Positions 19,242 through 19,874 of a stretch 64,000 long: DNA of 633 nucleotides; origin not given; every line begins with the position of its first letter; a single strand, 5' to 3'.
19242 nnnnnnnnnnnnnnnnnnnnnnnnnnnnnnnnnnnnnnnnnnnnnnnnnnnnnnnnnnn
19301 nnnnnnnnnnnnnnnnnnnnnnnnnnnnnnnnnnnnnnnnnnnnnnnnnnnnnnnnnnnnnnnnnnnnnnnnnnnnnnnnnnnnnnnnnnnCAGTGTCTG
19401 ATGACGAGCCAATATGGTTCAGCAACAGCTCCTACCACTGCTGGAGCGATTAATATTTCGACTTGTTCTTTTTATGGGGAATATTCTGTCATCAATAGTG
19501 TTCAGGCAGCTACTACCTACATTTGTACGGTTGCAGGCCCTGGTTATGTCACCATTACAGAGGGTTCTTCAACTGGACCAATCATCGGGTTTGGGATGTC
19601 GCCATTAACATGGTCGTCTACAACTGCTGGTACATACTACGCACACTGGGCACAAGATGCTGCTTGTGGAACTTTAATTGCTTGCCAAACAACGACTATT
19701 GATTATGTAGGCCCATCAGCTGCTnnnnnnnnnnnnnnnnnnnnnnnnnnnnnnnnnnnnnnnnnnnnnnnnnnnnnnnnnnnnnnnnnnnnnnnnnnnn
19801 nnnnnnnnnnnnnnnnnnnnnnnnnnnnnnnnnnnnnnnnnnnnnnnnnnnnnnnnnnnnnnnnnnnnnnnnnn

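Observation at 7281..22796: Four tandem mosaic T9SS surface proteins: unrelated N-terminal heads on a shared C-terminal chassis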

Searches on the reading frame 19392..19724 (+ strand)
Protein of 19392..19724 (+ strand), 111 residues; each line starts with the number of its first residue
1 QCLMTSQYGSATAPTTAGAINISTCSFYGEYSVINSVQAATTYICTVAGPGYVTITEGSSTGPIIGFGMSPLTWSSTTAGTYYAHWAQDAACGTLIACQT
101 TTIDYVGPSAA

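Call 11: search_protein_families(library=pfam, proteins=[window:19392-19724:+], max_evalue=10)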
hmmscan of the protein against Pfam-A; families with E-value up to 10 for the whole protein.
window:19392-19724:+ (111 aa): 0 families

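Call 16: search_solved_structures(query=window:19392-19724:+, max_evalue=10)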
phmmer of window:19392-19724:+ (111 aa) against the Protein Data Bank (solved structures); distinct sequences matched with E-value up to 10: 2.
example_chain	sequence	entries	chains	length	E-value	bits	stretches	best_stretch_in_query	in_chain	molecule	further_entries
5usd_A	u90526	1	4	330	0.21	15.2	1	48-75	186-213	Peptidase S66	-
4e5s_A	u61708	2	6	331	0.21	15.2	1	48-75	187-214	MccFlike protein (BA_5613) | LD-carboxypeptidase family protein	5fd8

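Call 28: find_homologous_proteins(query=window:19392-19724:+, max_evalue=0.001)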
Query window:19392-19724:+ (111 aa): 2 proteins with E <= 0.001 among 17 candidates.
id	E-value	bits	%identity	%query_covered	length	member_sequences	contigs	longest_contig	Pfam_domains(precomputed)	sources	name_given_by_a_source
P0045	1.8e-52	194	81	100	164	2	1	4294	-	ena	-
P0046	1.4e-47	178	79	100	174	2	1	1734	-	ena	-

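Call 70: search_solved_structures(query=A5, max_evalue=1)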
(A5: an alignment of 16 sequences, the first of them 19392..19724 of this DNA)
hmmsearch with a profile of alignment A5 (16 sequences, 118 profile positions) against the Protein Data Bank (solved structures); distinct sequences matched with E-value up to 1: 4.
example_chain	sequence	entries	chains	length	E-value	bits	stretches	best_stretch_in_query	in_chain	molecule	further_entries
6gw1_A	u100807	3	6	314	0.72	13.4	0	39-82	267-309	Capsid protein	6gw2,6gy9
3v7a_A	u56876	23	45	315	0.72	13.4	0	39-82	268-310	Capsid | Capsid protein | GII.10 P domain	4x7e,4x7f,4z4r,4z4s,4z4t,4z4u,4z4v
3onu_A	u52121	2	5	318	0.74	13.4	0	39-82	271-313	Capsid protein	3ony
3pa1_A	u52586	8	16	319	0.74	13.4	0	39-82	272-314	Capsid protein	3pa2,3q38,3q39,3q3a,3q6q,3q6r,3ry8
